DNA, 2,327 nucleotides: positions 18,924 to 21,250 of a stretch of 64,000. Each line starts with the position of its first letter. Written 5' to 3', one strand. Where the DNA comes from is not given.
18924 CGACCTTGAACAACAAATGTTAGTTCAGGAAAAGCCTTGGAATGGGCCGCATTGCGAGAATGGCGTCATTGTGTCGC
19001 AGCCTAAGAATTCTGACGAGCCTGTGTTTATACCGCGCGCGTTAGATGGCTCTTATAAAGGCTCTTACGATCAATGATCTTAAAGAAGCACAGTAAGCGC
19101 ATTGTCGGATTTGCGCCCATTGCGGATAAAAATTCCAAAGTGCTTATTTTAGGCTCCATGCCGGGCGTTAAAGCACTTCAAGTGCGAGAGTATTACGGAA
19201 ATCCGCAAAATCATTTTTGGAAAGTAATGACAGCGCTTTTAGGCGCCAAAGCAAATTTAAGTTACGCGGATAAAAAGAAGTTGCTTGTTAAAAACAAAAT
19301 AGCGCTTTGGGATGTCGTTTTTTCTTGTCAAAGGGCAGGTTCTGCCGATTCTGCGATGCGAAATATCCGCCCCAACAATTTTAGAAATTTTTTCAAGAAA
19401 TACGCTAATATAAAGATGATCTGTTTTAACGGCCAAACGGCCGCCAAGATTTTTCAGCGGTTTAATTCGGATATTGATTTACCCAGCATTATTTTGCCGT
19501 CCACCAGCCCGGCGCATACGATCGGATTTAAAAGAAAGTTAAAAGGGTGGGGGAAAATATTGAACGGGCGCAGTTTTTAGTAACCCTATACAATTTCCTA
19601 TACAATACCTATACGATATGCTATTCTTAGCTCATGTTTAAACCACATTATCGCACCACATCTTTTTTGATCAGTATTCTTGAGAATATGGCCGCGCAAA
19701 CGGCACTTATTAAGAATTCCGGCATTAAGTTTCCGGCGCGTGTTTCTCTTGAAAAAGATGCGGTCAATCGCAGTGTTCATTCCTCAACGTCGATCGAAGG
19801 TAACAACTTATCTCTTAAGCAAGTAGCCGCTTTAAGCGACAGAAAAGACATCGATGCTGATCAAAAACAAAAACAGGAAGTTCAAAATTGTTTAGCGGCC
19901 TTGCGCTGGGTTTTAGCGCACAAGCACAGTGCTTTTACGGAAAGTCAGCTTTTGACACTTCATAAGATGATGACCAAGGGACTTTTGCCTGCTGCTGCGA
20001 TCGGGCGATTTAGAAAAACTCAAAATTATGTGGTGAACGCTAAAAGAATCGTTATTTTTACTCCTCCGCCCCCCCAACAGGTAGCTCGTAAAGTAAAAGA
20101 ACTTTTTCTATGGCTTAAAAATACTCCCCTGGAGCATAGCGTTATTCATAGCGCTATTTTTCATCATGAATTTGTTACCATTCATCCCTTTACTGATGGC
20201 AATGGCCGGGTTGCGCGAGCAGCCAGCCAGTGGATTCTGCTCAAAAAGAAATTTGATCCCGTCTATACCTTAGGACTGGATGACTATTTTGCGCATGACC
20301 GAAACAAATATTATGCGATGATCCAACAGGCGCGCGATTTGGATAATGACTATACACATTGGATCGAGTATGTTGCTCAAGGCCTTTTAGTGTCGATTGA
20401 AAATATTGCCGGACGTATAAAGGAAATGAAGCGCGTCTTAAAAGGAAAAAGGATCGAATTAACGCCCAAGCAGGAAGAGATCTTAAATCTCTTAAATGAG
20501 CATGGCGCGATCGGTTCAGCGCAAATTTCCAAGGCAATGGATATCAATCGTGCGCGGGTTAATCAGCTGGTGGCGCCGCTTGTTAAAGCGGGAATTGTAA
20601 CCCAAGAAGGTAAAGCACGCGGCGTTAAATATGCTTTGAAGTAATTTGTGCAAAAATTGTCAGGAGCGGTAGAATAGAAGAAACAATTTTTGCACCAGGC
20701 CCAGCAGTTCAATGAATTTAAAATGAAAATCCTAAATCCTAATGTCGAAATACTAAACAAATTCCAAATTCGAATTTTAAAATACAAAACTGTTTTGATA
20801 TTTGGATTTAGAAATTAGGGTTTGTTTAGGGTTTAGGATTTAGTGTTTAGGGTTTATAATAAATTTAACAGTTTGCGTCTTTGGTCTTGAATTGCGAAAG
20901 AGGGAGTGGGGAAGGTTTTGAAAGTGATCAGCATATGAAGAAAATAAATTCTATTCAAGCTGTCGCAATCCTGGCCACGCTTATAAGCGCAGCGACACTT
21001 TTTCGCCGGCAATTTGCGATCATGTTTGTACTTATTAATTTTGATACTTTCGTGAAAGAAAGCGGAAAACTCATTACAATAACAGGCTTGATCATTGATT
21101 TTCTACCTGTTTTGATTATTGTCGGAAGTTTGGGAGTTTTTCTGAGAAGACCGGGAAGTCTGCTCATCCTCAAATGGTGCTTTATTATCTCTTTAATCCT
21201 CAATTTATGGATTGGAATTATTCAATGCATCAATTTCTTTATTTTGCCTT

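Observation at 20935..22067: Membrane protein plus minimal lipase-like alpha/beta hydrolase pair heading the R-M operon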

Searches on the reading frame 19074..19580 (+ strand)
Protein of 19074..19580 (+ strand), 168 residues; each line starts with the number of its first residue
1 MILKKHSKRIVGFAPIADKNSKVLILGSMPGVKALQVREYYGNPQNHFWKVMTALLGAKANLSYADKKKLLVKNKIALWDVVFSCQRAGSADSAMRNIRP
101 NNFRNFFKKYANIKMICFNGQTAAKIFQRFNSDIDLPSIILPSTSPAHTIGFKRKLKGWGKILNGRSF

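Call 3: search_protein_families(library=pfam, proteins=[window:19074-19580:+], max_evalue=0.1)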
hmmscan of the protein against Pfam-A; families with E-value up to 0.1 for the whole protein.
window:19074-19580:+ (168 aa): 2 families
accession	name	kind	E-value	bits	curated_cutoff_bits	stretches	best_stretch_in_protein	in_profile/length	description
PF03167.25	UDG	-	1.8e-11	44.7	24.3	1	18-155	5-127/141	Uracil DNA glycosylase superfamily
PF04097.20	Nic96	-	0.014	14.2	34.2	1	64-134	92-171/607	Nup93/Nic96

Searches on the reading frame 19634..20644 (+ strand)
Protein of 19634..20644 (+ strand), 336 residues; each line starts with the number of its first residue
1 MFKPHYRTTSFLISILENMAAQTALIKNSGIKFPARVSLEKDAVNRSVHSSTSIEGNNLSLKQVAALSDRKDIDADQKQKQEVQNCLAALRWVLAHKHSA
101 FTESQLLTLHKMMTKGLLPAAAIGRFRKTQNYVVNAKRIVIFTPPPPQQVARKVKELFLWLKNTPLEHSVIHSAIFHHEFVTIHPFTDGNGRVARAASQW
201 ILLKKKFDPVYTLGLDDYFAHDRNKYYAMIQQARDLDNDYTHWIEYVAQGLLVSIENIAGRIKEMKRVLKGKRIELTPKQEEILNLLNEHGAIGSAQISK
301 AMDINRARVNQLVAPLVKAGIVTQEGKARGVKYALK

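Call 3: search_protein_families(library=pfam, proteins=[window:19634-20644:+], max_evalue=0.1)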
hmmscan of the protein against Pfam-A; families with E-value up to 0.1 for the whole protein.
window:19634-20644:+ (336 aa): 14 families
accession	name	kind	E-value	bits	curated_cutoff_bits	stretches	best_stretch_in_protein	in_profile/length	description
PF02661.23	Fic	-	5.6e-21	75.6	24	1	101-202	2-93/93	Fic/DOC family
PF13412.12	HTH_24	-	1.1e-05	25.3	21.9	1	278-323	3-48/48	Winged helix-turn-helix DNA-binding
PF01047.28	MarR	-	4e-05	23.9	24.6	1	276-323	1-48/59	MarR family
PF12802.13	MarR_2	-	0.0001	22.8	27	1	276-325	3-53/61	MarR family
PF09339.16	HTH_IclR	-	0.0017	18.5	22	1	282-325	7-51/52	IclR helix-turn-helix domain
PF25212.1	HVO_A0114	-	0.0019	18.4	27.6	1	275-329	19-73/84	HVO_A0114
PF02082.26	Rrf2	-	0.0026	18.4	30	1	287-324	18-55/132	Iron-dependent Transcriptional regulator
PF01325.25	Fe_dep_repress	-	0.006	17.2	26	1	281-327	11-57/60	Iron dependent repressor, N-terminal DNA binding domain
PF01978.25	TrmB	-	0.0061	16.8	25.6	1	285-326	15-56/68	Sugar-specific transcriptional regulator TrmB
PF20514.4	ROXA-like_wH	-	0.01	16.2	22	0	271-321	69-117/119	ROXA-like winged helix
PF24034.1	DUF7343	-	0.033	14.5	27.6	1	279-324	4-50/62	Domain of unknown function (DUF7343)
PF04492.19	Phage_rep_O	-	0.037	15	28.7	0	293-332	50-89/95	Bacteriophage replication protein O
PF13784.11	Fic_N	-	0.076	13.5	26.7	0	49-92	37-79/82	Fic/DOC family N-terminal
PF01022.26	HTH_5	-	0.089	13.1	22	0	278-323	2-46/47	Bacterial regulatory protein, arsR family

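Call 5: search_protein_families(library=padloc, proteins=[window:19634-20644:+], max_evalue=0.1)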
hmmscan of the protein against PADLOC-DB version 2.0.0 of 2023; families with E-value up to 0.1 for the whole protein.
window:19634-20644:+ (336 aa): 18 families
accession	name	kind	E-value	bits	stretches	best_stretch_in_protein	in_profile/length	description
PDLC03963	SoFic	-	3.1e-54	182.7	1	21-330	32-346/361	-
PDLC04836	PDC-S04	-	1.1e-21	75.2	1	49-211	31-196/244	-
PDLC04837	PDC-S04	-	5.6e-19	66.3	1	46-247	28-220/234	-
PDLC04840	PDC-S04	-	7e-19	66.4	1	41-210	9-182/227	-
PDLC04966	PDC-S24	-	2.6e-17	60.9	1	73-208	206-342/497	-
PDLC04839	PDC-S04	-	1.4e-12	45.7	1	80-248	36-199/205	-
PDLC01434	CasR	-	1.1e-05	23.3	1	273-332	123-181/191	"CAS-I,CAS-II,CAS-III,CAS-IV,CAS-V,CAS-VI; associated_signaling"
PDLC04838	PDC-S04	-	1.3e-05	23.1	1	146-204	100-164/209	-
PDLC05078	PDC-S72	-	1.4e-05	22.4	1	59-193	54-196/377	-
PDLC01850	CARF3--CARF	-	1.5e-05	22.9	1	275-332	142-199/209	-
PDLC01866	CARF3--CARF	-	0.00012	20.2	1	256-330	117-191/207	-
PDLC01853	CARF3--CARF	-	0.00044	18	1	275-327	135-189/209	-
PDLC01044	Csa3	-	0.00081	17.3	1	269-328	129-184/194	Type I-A associated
PDLC01268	CasR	-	0.00085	17.3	1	271-331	117-174/179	"CAS-I,CAS-II,CAS-III,CAS-IV,CAS-V,CAS-VI; associated_signaling"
PDLC01879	CARF3--CARF_TM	-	0.0011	16.7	1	274-333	152-207/222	-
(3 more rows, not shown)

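Call 6: search_protein_families(library=ncbifam, proteins=[window:19634-20644:+], max_evalue=0.1)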
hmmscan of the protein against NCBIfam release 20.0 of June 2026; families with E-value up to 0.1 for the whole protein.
window:19634-20644:+ (336 aa): 16 families
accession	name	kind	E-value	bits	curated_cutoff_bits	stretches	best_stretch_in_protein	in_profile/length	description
NF046030.1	ProtAdlyltaseSoFic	equivalog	1.9e-15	56.7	550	1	135-272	143-280/361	protein adenylyltransferase Fic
TIGR02613.1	mob_myst_B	hypoth_equivalog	3.2e-13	50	124.4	1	78-247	23-185/186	mobile mystery protein B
NF041381.1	XopAC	subfamily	5.6e-10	38.5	450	1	98-210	301-419/451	XopAC/AvrAC family type III secretion system effector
TIGR01884.1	cas_HTH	subfamily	9.2e-05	21.9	60.2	1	273-334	137-197/202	CRISPR-associated CARF protein Csa3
NF053606.1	Sta1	subfamily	0.00014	21.9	80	1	276-327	18-69/100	Sta1 family transcriptional regulator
NF053704.1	TransRegCcpNBacil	equivalog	0.00049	19.5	260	1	274-323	1-50/208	transcriptional regulator CcpN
NF053777.1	Saro0803TransReg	equivalog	0.00097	18.8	200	1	273-325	32-84/140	Saro_0803 family transcriptional regulator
NF038251.1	AdcR_fam_Zn_TF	equivalog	0.0019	18.4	175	1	273-325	31-82/143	zinc-dependent MarR family transcriptional regulator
NF053814.1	teico_TcaR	equivalog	0.0021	18.1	170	1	274-325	34-85/151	MarR family transcriptional regulator TcaR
NF033788.1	HTH_metalloreg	subfamily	0.0031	17.3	55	1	280-335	13-68/77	metalloregulator ArsR/SmtB family transcription factor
NF040939.2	trans_reg_lrs14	equivalog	0.0054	16.8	90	1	280-326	23-70/103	Lrs14 family HTH-type transcriptional regulator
NF053758.1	ChrTpTrnRegChrS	equivalog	0.021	14.6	250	1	272-323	8-59/158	chromate efflux transcriptional regulator ChrS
NF033789.1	repress_SdpR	subfamily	0.04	13.8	100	1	279-335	9-64/79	autorepressor SdpR family transcription factor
NF047906.1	CdPbTransRegCmtR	equivalog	0.048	13.6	150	0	281-335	24-77/104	Cd(II)/Pb(II)-sensing metalloregulatory transcriptional regulator CmtR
NF011671.1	PRK15090.1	equivalog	0.056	12.6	275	1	282-330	18-66/256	DNA-binding transcriptional regulator KdgR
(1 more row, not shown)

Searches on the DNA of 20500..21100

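Call 85: search_rna_families(source=window, start=20500, end=21100, threshold=evalue, max_evalue=1)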
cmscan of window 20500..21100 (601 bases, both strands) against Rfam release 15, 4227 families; matches with E-value up to 1: 4.
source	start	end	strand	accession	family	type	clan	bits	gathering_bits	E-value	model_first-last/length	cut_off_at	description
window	20729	20846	+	RF04213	MIR7807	Gene; miRNA;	-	22.8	90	0.043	1-134/134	no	MIR7807 microRNA precursor family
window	20731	20851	+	RF04170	MIR7723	Gene; miRNA;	-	22.2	200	0.044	51-185/235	no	MIR7723 microRNA precursor family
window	20731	20819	-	RF03641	mir-991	Gene; miRNA;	-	21.3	100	0.12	1-88/88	no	mir-991 microRNA precursor family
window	20728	20854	+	RF04147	MIR6224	Gene; miRNA;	-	18.8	171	0.31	1-176/176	no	MIR6224 microRNA precursor family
